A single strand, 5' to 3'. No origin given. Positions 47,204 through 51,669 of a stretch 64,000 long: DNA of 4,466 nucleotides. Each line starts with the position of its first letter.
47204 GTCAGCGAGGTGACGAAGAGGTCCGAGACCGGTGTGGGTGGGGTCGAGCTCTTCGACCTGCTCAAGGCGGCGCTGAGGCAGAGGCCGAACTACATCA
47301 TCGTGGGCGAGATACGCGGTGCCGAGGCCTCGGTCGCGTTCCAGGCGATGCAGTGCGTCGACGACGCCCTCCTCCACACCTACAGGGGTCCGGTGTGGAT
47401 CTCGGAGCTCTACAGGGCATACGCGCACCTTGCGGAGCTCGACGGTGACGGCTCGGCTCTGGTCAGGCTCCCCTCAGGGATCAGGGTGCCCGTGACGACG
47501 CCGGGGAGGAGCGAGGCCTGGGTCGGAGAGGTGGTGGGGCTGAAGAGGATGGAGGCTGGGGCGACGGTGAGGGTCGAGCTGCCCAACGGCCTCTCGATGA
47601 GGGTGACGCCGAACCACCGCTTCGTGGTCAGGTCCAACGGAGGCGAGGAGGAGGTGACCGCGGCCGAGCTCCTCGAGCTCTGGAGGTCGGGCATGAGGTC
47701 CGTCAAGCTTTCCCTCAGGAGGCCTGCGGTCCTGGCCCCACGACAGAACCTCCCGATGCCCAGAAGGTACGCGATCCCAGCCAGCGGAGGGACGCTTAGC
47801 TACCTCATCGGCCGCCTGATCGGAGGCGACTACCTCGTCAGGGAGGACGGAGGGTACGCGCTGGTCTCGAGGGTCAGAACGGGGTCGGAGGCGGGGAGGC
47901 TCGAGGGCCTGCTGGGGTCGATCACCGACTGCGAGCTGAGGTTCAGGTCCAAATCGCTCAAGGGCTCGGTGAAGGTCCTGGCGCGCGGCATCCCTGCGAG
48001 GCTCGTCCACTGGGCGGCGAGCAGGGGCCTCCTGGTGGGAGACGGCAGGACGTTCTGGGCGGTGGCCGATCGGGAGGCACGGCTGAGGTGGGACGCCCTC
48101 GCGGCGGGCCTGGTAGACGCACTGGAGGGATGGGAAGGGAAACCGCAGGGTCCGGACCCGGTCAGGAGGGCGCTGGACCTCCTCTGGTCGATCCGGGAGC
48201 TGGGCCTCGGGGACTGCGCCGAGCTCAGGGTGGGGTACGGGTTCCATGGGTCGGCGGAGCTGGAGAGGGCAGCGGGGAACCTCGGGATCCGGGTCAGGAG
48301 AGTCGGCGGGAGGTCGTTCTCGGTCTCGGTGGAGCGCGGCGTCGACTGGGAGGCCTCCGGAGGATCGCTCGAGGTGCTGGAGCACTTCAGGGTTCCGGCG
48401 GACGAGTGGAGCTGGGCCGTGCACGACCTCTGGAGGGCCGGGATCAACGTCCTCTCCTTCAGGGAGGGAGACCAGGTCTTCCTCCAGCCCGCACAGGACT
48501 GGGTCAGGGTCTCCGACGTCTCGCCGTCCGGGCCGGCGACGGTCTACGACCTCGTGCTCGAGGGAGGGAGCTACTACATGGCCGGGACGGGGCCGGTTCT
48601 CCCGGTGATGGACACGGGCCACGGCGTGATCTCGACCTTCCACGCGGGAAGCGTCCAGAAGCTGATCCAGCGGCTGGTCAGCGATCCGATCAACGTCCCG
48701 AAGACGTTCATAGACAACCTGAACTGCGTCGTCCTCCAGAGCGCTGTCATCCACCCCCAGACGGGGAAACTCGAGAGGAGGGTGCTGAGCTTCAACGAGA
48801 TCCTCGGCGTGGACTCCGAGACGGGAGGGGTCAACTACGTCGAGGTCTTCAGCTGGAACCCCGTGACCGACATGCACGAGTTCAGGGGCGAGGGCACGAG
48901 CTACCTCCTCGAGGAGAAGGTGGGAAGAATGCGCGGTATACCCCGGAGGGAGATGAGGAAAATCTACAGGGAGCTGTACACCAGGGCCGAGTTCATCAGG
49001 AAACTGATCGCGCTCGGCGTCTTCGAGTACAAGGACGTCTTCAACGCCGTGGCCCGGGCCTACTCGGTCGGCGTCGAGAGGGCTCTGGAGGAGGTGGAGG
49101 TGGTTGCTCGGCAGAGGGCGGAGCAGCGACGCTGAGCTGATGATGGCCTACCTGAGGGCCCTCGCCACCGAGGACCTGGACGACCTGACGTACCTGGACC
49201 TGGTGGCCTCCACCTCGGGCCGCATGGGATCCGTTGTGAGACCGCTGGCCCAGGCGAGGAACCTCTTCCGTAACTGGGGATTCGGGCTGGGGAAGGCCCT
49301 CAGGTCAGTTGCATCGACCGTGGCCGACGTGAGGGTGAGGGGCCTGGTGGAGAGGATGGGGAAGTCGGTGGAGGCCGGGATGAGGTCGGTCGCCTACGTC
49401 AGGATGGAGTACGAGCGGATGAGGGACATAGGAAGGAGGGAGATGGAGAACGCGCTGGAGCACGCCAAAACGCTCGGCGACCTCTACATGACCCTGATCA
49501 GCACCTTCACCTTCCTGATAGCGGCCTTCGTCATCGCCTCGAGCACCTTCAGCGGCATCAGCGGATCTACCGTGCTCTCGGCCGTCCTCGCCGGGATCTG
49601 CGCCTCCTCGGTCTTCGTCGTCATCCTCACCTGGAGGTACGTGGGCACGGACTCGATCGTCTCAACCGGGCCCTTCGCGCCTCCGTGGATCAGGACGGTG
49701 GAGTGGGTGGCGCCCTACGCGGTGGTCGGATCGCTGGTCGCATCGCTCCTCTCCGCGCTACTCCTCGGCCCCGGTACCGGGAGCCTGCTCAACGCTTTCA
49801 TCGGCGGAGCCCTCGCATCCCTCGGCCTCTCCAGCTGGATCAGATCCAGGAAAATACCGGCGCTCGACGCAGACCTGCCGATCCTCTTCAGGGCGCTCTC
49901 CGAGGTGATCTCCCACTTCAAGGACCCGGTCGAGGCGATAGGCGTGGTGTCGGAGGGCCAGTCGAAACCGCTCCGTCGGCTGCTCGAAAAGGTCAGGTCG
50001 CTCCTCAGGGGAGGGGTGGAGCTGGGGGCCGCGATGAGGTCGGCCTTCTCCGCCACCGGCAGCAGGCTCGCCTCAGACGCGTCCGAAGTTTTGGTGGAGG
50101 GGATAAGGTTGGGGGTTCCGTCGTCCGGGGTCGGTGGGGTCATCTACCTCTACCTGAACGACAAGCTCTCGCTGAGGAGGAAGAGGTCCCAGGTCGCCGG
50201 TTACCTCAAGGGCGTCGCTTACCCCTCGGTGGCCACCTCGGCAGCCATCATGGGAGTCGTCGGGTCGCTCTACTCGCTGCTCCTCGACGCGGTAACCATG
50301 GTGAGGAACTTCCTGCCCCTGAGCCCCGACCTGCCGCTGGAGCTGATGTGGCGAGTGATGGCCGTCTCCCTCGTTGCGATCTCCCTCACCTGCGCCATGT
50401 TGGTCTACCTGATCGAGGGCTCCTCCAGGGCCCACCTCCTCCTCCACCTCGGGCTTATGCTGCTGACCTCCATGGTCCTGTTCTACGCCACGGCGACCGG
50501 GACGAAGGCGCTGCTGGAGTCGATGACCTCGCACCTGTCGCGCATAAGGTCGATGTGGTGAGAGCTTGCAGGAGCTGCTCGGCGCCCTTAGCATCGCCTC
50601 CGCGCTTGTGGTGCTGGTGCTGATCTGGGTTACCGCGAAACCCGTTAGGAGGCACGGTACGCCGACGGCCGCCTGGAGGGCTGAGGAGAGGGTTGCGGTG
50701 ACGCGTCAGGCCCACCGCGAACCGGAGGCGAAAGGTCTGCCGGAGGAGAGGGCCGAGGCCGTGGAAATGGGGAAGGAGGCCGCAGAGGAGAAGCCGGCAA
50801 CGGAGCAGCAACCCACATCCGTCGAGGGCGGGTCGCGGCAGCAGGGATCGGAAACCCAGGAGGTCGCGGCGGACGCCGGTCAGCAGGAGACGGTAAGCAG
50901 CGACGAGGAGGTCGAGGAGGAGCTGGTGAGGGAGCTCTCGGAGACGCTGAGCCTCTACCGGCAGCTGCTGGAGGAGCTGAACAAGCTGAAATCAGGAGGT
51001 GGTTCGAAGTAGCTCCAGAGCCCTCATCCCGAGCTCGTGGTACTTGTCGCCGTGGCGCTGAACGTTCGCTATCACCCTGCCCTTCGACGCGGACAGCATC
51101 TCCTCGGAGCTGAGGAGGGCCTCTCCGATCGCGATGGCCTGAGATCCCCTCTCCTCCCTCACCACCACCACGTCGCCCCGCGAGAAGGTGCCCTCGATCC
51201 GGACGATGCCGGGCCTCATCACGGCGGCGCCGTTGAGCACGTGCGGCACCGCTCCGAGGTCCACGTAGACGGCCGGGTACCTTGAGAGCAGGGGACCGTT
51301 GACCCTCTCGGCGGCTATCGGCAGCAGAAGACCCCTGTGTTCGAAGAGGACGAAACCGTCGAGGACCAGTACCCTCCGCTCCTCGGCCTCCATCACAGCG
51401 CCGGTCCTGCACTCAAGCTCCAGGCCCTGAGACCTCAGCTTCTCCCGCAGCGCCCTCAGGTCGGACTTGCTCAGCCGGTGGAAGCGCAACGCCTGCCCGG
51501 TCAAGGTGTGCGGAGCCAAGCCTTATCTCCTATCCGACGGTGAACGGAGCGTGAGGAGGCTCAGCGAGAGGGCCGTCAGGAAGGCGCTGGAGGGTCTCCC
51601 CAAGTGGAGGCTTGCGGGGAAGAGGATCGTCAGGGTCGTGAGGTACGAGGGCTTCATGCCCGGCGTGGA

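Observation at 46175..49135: FlaI archaellum ATPase carries a 420-aa intein with a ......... domain and a non-canonical C-terminus (…VLPVMD|T)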

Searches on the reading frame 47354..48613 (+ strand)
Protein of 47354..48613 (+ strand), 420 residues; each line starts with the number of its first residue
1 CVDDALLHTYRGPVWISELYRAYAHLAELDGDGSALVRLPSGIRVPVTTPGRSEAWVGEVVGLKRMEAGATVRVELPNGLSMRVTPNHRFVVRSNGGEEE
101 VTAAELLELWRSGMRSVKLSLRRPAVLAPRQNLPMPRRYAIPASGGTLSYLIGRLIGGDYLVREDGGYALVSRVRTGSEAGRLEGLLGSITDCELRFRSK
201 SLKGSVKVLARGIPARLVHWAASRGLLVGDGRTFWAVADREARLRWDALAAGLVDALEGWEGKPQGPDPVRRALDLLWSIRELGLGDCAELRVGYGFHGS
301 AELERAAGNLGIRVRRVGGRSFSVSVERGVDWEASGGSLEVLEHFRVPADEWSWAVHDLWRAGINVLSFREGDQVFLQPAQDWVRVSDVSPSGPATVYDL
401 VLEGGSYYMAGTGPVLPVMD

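Call 6: search_protein_families(library=pfam, proteins=[window:47354-48613:+], max_evalue=10)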
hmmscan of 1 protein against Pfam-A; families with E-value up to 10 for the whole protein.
window:47354-48613:+ (420 aa): 2 families
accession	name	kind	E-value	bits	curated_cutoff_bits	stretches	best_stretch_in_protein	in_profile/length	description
PF14890.11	Intein_splicing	-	0.003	17.8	35.8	1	64-108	42-88/155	Intein splicing domain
PF17516.8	ProQ_C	-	0.014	15.2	23.3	1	72-88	32-48/51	ProQ C-terminal domain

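Call 7: search_protein_families(library=ncbifam, proteins=[window:47354-48613:+], max_evalue=10)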
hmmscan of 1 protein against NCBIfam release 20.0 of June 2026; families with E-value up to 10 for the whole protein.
window:47354-48613:+ (420 aa): 2 families
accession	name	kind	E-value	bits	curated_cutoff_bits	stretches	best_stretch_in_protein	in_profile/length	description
TIGR01445.1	intein_Nterm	domain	0.0096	16.9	24.5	1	11-92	12-83/83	intein N-terminal splicing region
NF045703.1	rSAM_Tes_intein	exception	0.13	9.9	1700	1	55-97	215-257/1040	tetraether lipid synthase Tes, intein-containing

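Call 8: search_solved_structures(query=window:47354-48613:+, max_evalue=10, show_alignments=3)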
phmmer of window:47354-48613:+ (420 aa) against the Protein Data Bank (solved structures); distinct sequences matched with E-value up to 10: 1.
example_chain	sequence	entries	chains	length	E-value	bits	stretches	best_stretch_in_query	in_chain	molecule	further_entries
4o1s_A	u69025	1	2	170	0.87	11.6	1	67-106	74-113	V-type ATP synthase alpha chain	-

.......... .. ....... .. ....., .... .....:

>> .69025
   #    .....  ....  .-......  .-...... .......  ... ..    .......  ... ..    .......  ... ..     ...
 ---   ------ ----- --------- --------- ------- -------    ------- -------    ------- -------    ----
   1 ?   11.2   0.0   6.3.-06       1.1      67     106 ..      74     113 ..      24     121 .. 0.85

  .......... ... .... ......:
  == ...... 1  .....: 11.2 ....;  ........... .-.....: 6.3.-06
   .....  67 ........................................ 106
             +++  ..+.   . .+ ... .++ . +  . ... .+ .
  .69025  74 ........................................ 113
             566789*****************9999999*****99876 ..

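Call 9: find_homologous_proteins(query=window:47354-48613:+, max_evalue=0.001)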
Query window:47354-48613:+ (420 aa): 4 proteins with E <= 0.001 among 8000 candidates.
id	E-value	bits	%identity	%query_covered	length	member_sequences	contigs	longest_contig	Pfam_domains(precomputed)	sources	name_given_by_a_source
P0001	9.3e-81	290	66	51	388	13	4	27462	-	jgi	jgi:hypothetical protein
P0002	2.0e-80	289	41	100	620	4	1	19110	PF00437.27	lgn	-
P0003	9.8e-60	221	44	70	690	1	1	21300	PF00437.27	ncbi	ncbi:MAG: ATPase, T2SS/T4P/T4SS family [Candidatus Caldarchaeales archaeon]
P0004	1.5e-31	128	36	47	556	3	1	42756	-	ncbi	ncbi:MAG: hypothetical protein QW555_07250, partial [Nitrososphaerota archaeon]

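Call 30: predict_structure(alignment_id=A1)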
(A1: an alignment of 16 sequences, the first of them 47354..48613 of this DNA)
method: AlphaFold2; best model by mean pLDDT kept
length: 420 residues; sequences in the alignment: 16
mean_pLDDT: 93.1   pTM: 0.91
mean pLDDT of the five models: 93.1, 91.6, 91.0, 90.2, 86.8
residues with pLDDT >= 90: 355; 70-90: 65; 50-70: 0; < 50: 0
segments of 3 or more residues with pLDDT < 50: none
pLDDT, mean of each block of 10 residues (from residue 1): 93 95 94 92 93 93 96 95 96 88 96 93 92 90 90 97 91 95 93 89 94 94 93 92 91 96 87 95 95 94 95 95 90 86 95 96 95 94 95 96 91 92
secondary structure, 60 per line:
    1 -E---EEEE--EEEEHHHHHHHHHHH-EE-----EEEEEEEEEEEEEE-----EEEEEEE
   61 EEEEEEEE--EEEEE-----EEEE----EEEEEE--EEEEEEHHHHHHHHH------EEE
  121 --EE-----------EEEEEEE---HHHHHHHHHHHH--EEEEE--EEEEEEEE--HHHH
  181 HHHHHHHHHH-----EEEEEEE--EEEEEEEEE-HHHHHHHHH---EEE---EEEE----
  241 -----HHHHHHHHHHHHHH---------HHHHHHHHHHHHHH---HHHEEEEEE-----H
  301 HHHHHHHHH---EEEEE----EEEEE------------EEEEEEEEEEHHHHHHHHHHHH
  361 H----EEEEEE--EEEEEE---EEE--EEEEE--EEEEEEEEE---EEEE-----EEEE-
elements in order: E6-9 E12-15 H16-26 E35-48 E54-68 E71-75 E81-84 E89-94 E97-102 H103-111 E118-120 E136-142 H146-157 E160-164 E167-174 H177-190 E196-202 E205-213 H215-223 E227-229 E233-236 H246-259 H269-282 E289-294 H300-309 E313-317 E322-326 E339-348 H349-361 E366-371 E374-379 E383-385 E388-392 E395-403 E407-410 E416-419

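Call 32: fold_search(model_id=the predicted structure, library=pdb)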
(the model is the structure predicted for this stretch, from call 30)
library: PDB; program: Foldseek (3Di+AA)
matches with E <= 10: 842; with E <= 0.001: 25
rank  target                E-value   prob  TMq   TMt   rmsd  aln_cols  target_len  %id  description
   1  7qst                  5.2e-15  1.00  0.39  0.44  14.9       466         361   13  Crystal structure of homing endonuclease-associated PhoVMA intein (C1A) (released 2022-03-30)
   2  7qsu                  7.3e-15  1.00  0.39  0.45  15.2       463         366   14  Crystal structure of homing endonuclease-associated TliVMA intein (C1A, d333-339) (released 2022-03-30)
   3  1dq3                  4.4e-14  1.00  0.34  0.31  19.7       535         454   12  CRYSTAL STRUCTURE OF AN ARCHAEAL INTEIN-ENCODED HOMING ENDONUCLEASE PI-PFUI (released 2000-07-05)
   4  7qss                  7.0e-13  1.00  0.32  0.31  16.7       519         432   11  Crystal structure of homing endonuclease-associated TliVMA intein (C1A) (released 2022-03-30)
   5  2cw7                  1.1e-11  1.00  0.38  0.30  16.2       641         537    9  Crystal structure of intein homing endonuclease II (released 2006-04-18)
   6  1um2_A                1.7e-06  1.00  0.26  0.26  16.5       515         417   11  Crystal Structure of the Vma1-Derived Endonuclease with the Ligated Extein Segment (released 2004-09-22)
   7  4o1s_A                6.7e-06  1.00  0.24  0.56   3.6       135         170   19  Crystal structure of TvoVMA intein (released 2014-03-19)
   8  1ef0_B                7.5e-06  1.00  0.26  0.27  16.4       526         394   10  CRYSTAL STRUCTURE OF PI-SCEI MINIPRECURSOR (released 2000-06-07)
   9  4e2t_B                1.2e-05  1.00  0.24  0.56   2.8       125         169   22  Crystal Structures of RadA intein from Pyrococcus horikoshii (released 2012-05-16)
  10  4e2t_A                1.5e-05  1.00  0.24  0.55   2.9       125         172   22  Crystal Structures of RadA intein from Pyrococcus horikoshii (released 2012-05-16)
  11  6rpp                  4.2e-05  1.00  0.24  0.55   2.8       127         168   16  Crystal structure of PabCDC21-1 intein (released 2019-08-14)
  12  5o9j_B                4.7e-05  1.00  0.21  0.42   5.2       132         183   11  Crystal structure of transcription factor IIB Mja mini-intein (released 2017-11-01)
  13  5o9j_A                9.5e-05  1.00  0.21  0.42   4.7       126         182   12  Crystal structure of transcription factor IIB Mja mini-intein (released 2017-11-01)
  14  5o9i_B                1.1e-04  1.00  0.23  0.51   3.1       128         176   12  Crystal structure of transcription factor IIB Mvu mini-intein (released 2017-11-01)
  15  5o9i_A                1.4e-04  1.00  0.24  0.54   3.1       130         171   15  Crystal structure of transcription factor IIB Mvu mini-intein (released 2017-11-01)
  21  2dch                  2.8e-04  1.00  0.21  0.40  16.0       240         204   12  Crystal structure of archaeal intron-encoded homing endonuclease I-Tsp061I (released 2006-07-06)
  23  2jmz_MODEL_1_A        3.8e-04  1.00  0.23  0.46   3.9       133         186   14  Solution structure of a KlbA intein precursor from Methanococcus jannaschii (released 2007-07-10)
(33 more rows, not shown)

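Call 45: search_protein_representatives(alignment_id=A1)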
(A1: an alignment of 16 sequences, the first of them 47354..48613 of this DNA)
Query: 16 sequences, 414 profile positions. Proteins with E-value up to 0.001 (for the whole library): 60; up to 1e-10: 13; up to 1e-30: 5. The best 60 are listed.
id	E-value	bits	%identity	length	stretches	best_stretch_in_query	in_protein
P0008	5.8e-162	556.1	-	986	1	1-414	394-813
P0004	4.0e-149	513.8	-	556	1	1-414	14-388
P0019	5.2e-147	506.8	-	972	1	1-414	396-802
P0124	8.8e-103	361.2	-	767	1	2-414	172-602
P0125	2.9e-46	175.0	-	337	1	1-135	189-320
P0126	2.2e-28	116.1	-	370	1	1-92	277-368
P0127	4.4e-26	108.5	-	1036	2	1-224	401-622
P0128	1.4e-20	90.4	-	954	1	1-414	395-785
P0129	3.3e-19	85.9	-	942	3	1-108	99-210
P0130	5.6e-19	85.1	-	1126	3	1-109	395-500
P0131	2.4e-17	79.7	-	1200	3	1-108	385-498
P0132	2.8e-17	79.5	-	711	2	1-108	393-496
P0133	3.9e-16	75.8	-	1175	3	1-108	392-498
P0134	1.9e-08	50.4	-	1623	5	19-103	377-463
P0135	2.6e-07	46.7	-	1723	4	3-95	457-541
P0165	2.5e-04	36.8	-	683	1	1-107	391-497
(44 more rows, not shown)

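Call 47: list_cluster_members(proteins=[P0127, P0128, P0129, P0130, P0131, P0132, P0133, P0097, P0124, P0165])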
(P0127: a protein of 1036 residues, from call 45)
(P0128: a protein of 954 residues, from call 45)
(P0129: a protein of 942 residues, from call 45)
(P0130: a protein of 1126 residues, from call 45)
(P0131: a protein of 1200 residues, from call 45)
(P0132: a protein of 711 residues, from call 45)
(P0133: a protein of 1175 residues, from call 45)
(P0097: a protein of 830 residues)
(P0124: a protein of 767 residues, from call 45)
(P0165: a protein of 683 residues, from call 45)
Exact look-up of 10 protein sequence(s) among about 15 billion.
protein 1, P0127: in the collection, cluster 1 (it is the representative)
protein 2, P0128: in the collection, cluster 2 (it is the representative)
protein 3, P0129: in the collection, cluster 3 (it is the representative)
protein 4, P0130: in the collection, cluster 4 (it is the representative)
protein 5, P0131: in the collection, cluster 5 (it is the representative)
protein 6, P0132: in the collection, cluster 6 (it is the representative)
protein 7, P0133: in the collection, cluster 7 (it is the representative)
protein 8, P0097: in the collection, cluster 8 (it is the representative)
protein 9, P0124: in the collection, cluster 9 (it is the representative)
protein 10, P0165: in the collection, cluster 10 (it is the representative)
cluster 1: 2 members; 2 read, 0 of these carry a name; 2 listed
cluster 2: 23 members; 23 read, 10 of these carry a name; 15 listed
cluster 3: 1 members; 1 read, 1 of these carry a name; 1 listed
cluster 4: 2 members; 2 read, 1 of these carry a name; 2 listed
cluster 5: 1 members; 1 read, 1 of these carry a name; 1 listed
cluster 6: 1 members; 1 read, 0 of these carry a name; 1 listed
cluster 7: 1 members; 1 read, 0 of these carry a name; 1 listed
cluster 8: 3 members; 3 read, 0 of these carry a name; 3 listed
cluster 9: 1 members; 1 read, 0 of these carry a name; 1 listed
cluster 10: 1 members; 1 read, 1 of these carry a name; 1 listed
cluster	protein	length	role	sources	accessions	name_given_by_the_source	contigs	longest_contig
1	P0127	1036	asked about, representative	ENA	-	-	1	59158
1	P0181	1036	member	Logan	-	-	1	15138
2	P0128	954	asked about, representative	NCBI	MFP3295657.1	MAG: ATPase, T2SS/T4P/T4SS family [Caldisphaera sp.]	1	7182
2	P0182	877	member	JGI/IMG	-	type IV secretory pathway ATPase VirB11/archaellum biosynthesis ATPase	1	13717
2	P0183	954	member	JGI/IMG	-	flagellar protein FlaI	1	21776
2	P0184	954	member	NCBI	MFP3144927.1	MAG: ATPase, T2SS/T4P/T4SS family [Caldisphaera sp.]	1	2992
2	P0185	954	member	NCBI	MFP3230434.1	MAG: ATPase, T2SS/T4P/T4SS family [Caldisphaera sp.]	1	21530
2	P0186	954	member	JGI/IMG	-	flagellar protein FlaI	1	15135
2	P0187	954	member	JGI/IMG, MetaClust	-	\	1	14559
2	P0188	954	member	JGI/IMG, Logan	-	flagellar protein FlaI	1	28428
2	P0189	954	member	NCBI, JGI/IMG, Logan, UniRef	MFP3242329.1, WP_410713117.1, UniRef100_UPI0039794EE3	ATPase, T2SS/T4P/T4SS family [Caldisphaera sp.] | ATPase, T2SS/T4P/T4SS family n=1 Tax=Caldisphaera sp. TaxID=2060322 RepID=UPI0039794EE3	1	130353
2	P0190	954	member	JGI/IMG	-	flagellar protein FlaI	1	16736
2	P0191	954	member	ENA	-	-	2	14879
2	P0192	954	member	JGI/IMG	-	-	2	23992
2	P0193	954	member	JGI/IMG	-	-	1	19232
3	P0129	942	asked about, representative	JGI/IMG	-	flagellar protein FlaI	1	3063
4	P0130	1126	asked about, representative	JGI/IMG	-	-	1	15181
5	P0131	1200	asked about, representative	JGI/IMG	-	flagellar protein FlaI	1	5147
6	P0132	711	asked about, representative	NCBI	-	-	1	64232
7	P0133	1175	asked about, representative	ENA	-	-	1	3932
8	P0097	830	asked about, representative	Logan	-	-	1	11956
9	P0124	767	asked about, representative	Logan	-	-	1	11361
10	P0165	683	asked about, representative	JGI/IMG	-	flagellar protein FlaI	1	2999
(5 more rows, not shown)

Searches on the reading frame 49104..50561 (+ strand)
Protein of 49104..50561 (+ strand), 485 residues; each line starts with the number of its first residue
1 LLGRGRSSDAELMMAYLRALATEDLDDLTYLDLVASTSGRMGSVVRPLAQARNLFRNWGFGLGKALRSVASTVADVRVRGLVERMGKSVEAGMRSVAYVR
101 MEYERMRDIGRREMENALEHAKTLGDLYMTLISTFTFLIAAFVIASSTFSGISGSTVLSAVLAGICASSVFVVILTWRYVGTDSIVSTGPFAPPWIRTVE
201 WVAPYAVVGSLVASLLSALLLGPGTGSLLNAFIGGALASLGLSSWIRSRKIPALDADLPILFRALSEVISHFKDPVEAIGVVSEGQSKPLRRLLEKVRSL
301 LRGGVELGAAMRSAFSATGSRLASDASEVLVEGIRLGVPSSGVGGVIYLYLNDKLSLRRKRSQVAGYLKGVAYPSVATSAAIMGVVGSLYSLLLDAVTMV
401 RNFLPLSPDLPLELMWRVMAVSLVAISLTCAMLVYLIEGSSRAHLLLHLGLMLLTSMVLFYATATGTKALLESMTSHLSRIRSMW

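Call 3: search_protein_families(library=pfam, proteins=[window:49104-50561:+], max_evalue=0.01)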
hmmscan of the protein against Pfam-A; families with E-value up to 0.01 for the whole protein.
window:49104-50561:+ (485 aa): 1 family
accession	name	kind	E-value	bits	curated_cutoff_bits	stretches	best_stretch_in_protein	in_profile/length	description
PF00482.28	T2SSF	-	1.9e-07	31.5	25.2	1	275-386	15-123/125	Type II secretion system (T2SS), protein F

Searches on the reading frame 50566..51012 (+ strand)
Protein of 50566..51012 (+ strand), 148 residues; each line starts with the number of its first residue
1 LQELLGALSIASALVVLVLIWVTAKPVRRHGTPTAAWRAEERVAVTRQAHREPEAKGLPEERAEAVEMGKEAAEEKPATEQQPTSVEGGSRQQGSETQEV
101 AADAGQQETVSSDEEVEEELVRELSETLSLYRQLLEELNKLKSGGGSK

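Call 43: search_protein_families(library=pfam, proteins=[window:50566-51012:+], max_evalue=0.01)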
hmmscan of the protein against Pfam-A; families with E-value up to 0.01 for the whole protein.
window:50566-51012:+ (148 aa): 1 family
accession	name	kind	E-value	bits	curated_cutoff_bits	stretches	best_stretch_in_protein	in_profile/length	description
PF23735.1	KIF9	-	0.0011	19.6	31.9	1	58-143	27-107/140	Kinesin-like protein KIF9 domain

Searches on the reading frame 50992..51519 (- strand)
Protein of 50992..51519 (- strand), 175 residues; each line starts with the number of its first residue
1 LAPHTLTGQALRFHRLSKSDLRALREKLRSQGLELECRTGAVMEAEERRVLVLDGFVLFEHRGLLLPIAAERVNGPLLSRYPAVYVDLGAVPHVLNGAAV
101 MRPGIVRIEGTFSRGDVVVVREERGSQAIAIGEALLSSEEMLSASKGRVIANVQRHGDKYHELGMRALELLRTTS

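Call 43: search_protein_families(library=pfam, proteins=[window:50992-51519:-], max_evalue=0.01)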
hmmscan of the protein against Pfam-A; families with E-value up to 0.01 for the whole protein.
window:50992-51519:- (175 aa): 1 family
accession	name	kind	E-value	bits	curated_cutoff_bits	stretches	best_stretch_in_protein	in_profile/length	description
PF01472.26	PUA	-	2.6e-19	69.4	24.8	1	83-152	2-70/74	PUA domain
